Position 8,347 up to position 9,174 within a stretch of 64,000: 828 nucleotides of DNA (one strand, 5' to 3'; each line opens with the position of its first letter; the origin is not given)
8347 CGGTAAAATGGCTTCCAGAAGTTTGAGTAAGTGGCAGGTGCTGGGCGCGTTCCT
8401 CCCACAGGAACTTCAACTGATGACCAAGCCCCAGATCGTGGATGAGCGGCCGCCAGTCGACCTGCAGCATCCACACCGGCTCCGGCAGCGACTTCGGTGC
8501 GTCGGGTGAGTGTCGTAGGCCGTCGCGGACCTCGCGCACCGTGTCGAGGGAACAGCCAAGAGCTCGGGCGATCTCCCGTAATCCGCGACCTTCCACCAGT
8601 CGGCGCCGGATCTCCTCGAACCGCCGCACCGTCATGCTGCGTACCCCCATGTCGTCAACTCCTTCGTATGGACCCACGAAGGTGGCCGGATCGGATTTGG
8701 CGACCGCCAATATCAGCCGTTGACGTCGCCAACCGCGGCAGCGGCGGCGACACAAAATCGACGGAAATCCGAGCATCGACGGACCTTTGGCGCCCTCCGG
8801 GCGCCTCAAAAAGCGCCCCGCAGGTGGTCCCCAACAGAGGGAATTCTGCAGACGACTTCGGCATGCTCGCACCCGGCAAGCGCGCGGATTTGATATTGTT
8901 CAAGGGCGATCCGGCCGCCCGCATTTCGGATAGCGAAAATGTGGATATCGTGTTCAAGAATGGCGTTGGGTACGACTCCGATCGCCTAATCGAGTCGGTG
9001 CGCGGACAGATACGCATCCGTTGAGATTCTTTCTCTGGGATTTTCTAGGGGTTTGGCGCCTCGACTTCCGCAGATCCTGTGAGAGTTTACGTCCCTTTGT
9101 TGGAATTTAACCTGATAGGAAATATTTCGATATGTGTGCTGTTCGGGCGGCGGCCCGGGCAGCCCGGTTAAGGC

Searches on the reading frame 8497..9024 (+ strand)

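Call 4: search_protein_families(library=pfam, proteins=[window:8497-9024:+], max_evalue=0.01)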
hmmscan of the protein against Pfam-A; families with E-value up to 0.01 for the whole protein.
window:8497-9024:+ (175 aa): 1 family
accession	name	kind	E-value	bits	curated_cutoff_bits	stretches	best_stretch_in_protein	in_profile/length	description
PF01979.26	Amidohydro_1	-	0.00087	19.1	25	1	119-156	302-342/345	Amidohydrolase family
